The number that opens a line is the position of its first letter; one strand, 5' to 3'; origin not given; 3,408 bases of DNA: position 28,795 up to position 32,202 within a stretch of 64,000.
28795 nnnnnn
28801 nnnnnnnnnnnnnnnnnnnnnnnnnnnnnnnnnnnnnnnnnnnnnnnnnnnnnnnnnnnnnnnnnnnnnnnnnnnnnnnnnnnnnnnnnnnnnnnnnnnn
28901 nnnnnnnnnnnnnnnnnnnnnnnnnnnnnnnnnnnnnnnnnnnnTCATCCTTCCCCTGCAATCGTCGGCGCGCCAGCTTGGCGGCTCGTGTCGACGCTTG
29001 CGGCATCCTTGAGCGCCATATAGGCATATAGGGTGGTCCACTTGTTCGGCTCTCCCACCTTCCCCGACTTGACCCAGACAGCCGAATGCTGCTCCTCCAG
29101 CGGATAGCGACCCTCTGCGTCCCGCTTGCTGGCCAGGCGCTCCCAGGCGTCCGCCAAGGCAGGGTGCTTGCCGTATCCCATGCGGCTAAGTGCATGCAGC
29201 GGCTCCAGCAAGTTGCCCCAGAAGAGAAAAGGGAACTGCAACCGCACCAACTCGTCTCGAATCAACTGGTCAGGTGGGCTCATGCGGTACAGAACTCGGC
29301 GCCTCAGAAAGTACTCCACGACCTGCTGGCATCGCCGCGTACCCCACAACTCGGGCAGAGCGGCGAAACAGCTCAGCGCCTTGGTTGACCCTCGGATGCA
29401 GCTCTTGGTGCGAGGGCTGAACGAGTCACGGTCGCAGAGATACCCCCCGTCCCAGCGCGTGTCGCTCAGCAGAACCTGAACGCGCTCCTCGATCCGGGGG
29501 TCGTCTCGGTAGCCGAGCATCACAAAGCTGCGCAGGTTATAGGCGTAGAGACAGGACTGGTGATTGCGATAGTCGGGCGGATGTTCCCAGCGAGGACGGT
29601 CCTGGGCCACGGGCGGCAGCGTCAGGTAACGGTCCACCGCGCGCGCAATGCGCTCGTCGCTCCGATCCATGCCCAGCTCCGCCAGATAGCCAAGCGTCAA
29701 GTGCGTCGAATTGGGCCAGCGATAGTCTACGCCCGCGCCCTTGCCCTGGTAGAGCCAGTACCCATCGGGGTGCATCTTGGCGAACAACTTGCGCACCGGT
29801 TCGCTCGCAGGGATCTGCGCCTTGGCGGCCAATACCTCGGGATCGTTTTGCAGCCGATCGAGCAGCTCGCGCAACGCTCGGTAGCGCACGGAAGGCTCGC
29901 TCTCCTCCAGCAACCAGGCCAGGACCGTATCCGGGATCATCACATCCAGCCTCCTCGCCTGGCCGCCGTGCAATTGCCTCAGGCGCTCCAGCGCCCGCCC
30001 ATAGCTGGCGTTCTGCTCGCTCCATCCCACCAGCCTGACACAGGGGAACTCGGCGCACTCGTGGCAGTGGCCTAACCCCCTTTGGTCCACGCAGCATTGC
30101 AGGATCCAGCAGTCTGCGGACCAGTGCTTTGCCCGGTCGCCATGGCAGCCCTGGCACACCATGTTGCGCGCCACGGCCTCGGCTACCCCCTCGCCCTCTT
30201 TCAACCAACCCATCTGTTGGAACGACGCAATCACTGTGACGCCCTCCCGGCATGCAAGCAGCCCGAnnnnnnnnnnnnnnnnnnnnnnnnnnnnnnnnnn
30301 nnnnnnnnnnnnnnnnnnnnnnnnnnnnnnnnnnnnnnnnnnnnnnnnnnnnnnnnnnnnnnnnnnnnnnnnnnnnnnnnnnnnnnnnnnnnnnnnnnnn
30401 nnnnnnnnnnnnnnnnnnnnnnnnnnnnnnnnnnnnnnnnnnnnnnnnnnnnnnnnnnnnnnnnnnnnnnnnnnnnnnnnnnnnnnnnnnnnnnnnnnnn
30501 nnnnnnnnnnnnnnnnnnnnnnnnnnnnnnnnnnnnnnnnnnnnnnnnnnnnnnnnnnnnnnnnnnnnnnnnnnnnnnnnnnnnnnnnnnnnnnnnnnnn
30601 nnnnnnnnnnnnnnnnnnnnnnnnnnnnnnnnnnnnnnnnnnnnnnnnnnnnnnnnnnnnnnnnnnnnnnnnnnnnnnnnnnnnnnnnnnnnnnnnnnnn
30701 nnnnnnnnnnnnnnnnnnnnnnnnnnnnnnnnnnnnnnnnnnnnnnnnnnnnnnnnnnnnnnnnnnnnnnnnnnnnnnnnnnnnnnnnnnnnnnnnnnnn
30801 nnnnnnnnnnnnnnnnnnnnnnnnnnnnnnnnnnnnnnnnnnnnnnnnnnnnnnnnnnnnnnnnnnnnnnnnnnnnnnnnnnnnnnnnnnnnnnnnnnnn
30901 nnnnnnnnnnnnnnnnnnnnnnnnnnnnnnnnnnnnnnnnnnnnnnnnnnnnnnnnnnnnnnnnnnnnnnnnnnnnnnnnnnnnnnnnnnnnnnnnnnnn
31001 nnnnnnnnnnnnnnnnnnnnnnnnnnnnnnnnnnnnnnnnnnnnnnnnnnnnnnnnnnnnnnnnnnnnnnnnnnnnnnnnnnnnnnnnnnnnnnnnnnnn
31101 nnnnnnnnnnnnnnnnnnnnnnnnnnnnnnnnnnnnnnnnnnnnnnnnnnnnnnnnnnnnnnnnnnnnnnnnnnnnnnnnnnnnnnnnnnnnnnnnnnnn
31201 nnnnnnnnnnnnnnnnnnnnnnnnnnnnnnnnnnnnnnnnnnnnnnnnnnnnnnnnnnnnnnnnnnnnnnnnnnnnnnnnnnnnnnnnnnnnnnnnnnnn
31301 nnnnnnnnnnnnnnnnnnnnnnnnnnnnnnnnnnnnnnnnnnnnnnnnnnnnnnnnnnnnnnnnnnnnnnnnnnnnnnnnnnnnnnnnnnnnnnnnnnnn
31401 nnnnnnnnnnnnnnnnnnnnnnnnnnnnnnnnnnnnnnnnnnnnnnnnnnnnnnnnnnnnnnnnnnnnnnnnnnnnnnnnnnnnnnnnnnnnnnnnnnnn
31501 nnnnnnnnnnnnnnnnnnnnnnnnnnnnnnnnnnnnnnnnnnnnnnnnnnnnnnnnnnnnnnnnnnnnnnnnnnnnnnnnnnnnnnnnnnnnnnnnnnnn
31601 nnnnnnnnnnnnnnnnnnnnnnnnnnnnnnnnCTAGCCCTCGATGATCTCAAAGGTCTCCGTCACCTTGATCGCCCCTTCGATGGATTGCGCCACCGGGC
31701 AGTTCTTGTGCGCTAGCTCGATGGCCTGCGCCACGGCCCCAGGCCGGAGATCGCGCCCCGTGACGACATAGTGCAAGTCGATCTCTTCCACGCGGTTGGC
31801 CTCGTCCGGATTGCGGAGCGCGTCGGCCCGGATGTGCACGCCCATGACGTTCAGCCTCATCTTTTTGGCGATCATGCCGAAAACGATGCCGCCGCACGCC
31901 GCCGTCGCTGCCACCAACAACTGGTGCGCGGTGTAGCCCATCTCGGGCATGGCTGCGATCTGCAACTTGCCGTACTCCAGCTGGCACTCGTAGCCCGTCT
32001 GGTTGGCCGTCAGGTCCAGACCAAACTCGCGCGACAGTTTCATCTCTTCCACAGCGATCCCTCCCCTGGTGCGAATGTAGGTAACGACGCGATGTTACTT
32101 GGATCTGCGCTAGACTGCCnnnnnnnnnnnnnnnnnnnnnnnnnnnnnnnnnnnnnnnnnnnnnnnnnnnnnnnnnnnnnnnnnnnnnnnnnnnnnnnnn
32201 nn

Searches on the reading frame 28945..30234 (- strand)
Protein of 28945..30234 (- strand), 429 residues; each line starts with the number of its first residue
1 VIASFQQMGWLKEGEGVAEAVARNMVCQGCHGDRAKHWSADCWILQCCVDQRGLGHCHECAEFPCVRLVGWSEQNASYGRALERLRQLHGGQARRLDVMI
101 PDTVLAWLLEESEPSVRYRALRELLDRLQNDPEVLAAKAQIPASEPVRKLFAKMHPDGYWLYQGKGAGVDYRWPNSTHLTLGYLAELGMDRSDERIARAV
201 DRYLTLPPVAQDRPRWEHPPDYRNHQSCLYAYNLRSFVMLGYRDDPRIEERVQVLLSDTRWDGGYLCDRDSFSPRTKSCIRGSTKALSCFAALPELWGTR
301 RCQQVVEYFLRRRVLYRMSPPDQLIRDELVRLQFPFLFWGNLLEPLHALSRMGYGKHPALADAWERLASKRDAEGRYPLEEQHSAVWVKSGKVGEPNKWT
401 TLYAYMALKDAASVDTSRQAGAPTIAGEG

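Call 51: search_protein_families(library=pfam, proteins=[window:28945-30234:-], max_evalue=0.00001)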
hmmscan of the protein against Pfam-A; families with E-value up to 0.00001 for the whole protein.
window:28945-30234:- (429 aa): 1 family
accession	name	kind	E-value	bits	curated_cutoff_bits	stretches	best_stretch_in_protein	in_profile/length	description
PF12675.12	DUF3795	-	8.3e-08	33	22.6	1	21-68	34-81/83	Protein of unknown function (DUF3795)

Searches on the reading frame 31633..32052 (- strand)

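Call 51: search_protein_families(library=pfam, proteins=[window:31633-32052:-], max_evalue=0.00001)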
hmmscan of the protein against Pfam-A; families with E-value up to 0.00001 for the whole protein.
window:31633-32052:- (139 aa): 1 family
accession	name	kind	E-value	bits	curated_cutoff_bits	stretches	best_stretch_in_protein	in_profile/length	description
PF02566.24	OsmC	-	4e-18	66.1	27.5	1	38-132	4-99/100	OsmC-like protein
